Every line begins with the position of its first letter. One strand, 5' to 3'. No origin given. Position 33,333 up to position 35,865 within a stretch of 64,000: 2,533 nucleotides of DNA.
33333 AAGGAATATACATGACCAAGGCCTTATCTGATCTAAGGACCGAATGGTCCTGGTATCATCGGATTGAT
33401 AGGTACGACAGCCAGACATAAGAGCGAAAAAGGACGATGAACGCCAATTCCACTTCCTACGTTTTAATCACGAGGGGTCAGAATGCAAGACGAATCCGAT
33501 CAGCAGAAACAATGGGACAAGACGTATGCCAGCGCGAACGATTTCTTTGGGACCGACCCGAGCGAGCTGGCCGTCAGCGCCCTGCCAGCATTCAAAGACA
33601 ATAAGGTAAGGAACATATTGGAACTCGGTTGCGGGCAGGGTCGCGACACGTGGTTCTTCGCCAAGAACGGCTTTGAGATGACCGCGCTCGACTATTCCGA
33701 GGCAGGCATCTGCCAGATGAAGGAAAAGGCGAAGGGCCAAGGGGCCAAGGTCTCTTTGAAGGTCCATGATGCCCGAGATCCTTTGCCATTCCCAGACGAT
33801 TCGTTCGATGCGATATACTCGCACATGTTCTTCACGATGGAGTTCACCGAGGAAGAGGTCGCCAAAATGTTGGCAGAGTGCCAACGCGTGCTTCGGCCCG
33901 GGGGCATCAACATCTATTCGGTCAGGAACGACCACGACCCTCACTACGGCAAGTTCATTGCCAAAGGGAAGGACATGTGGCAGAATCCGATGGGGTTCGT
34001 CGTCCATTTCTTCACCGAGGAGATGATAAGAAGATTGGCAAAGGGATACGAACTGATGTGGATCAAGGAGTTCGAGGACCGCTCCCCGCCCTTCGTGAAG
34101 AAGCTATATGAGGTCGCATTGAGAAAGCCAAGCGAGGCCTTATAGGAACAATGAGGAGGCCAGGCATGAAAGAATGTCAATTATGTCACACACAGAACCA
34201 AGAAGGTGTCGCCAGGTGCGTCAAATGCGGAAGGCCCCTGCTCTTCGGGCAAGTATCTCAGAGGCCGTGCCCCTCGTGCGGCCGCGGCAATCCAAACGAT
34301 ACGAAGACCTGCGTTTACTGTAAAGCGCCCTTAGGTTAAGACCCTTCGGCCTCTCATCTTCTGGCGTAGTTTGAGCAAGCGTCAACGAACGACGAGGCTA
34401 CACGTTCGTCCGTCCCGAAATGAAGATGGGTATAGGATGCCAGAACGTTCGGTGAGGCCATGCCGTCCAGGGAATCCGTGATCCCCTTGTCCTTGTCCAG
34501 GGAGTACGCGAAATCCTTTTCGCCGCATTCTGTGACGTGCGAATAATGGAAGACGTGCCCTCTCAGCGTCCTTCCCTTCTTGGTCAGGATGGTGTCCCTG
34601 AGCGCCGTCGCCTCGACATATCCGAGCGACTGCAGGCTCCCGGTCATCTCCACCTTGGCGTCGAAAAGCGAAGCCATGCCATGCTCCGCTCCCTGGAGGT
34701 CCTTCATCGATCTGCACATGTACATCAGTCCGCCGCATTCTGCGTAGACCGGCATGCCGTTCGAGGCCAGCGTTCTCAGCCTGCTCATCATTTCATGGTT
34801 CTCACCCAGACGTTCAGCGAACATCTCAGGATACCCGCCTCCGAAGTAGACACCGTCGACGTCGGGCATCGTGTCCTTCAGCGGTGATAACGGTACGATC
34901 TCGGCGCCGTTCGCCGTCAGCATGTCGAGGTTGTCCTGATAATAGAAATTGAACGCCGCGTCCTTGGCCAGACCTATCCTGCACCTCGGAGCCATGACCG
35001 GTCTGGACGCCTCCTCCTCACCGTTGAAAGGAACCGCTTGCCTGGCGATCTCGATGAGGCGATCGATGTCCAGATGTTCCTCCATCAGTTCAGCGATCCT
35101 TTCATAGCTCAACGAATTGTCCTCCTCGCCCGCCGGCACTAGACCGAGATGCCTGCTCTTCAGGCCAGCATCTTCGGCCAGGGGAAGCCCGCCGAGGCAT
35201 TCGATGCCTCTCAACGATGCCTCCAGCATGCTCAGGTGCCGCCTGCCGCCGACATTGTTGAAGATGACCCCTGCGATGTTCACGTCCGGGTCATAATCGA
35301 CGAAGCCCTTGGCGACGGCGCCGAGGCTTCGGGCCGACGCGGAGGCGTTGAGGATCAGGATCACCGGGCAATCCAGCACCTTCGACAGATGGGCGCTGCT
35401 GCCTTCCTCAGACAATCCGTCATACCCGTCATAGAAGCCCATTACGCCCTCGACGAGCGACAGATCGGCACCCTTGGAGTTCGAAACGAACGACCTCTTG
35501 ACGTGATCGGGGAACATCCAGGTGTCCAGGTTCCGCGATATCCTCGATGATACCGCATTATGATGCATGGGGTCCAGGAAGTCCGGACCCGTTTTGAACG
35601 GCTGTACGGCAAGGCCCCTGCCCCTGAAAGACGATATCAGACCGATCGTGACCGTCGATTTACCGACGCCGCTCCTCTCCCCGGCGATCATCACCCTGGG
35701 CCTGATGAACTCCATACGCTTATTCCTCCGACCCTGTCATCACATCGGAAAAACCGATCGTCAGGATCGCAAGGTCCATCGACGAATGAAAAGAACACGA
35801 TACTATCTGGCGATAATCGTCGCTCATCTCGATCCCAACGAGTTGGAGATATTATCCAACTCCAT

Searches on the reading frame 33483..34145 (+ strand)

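Call 26: search_protein_families(library=pfam, proteins=[window:33483-34145:+], max_evalue=0.0001)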
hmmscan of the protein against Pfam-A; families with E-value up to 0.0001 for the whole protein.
window:33483-34145:+ (220 aa): 9 families
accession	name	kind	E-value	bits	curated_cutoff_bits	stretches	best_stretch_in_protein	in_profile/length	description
PF13649.12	Methyltransf_25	-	1.4e-23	83.8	27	1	45-141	1-97/97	Methyltransferase domain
PF08241.18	Methyltransf_11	-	2.1e-20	73.6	21.2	1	46-142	1-92/95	Methyltransferase domain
PF13847.12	Methyltransf_31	-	4.5e-15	56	27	1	43-146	5-110/145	Methyltransferase domain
PF08242.18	Methyltransf_12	-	2.5e-14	54.2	30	1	46-142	1-97/98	Methyltransferase domain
PF13489.12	Methyltransf_23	-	1.2e-11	45.1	27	1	37-190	18-158/164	Methyltransferase domain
PF03848.20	TehB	-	1.9e-10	41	20.4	1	40-145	29-132/193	Tellurite resistance protein TehB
PF01209.24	Ubie_methyltran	-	5.5e-07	29.6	20.1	1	40-142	46-148/233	ubiE/COQ5 methyltransferase family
PF03141.22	Methyltransf_29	-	1.3e-05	24.5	23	1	37-149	113-221/506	Putative S-adenosyl-L-methionine-dependent methyltransferase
PF05175.20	MTS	-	2.4e-05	24.5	23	1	34-151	24-143/170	Methyltransferase small domain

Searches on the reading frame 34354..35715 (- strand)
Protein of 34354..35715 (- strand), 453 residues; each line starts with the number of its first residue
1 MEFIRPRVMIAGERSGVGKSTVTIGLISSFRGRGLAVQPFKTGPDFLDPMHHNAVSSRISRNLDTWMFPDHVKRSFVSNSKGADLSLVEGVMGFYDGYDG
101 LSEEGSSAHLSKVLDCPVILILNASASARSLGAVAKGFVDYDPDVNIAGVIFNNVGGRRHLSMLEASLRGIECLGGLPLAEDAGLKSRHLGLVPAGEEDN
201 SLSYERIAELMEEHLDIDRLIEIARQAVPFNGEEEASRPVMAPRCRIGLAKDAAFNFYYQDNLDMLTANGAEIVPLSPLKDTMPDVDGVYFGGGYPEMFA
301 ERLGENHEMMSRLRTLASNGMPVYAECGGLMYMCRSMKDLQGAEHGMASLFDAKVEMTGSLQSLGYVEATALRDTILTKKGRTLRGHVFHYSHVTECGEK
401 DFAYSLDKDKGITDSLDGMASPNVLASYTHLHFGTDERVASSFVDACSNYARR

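Call 3: search_protein_families(library=pfam, proteins=[window:34354-35715:-], max_evalue=0.01)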
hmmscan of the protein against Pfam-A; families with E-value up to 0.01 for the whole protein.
window:34354-35715:- (453 aa): 3 families
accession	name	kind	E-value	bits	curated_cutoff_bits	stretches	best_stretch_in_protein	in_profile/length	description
PF07685.20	GATase_3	-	5.4e-37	127.8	27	1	246-436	1-194/196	CobB/CobQ-like glutamine amidotransferase domain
PF01656.29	CbiA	-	1.5e-14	54.4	25.4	1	8-182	1-114/125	CobQ/CobB/MinD/ParA nucleotide binding domain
PF13500.12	AAA_26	-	3.3e-08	34.1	27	1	8-182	3-193/198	AAA domain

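Call 4: search_protein_families(library=ncbifam, proteins=[window:34354-35715:-], max_evalue=0.01)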
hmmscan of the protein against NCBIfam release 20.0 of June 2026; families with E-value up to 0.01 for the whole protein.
window:34354-35715:- (453 aa): 9 families
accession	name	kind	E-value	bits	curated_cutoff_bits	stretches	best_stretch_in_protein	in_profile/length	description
TIGR00379.1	cobB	subfamily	8.3e-150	499.6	261.4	1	7-445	1-445/449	cobyrinic/hydrogenobyrinic acid a,c-diamide synthase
NF002204.1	PRK01077.1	equivalog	2.9e-147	490.9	254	1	6-433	2-420/420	cobyrinic acid a,c-diamide synthase CobB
NF033195.1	F430_CfbB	exception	3.4e-143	477.7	560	1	7-444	1-450/451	Ni-sirohydrochlorin a,c-diamide synthase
NF053748.1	bifunc_CobBC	exception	9.8e-109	364.8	950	1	6-450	2-446/797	bifunctional hydrogenobyrinic acid a,c-diamide synthase/histidinol phosphate aminotransferase CobBC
NF010471.0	PRK13896.1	equivalog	2.7e-96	323.3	693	1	8-434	4-422/433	cobyrinic acid a,c-diamide synthase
NF001989.1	PRK00784.1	equivalog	3e-13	49.3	273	2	8-42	3-37/480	cobyric acid synthase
TIGR00313.1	cobQ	equivalog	5.6e-07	28.8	309.9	0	272-392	271-391/477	cobyric acid synthase CobQ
NF004921.0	PRK06278.1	equivalog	5.7e-07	28.8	354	1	6-221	240-455/482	cobyrinic acid a,c-diamide synthase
TIGR03800.1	PLP_synth_Pdx2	equivalog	5e-06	26.6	105.55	1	259-357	11-104/184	pyridoxal 5'-phosphate synthase glutaminase subunit PdxT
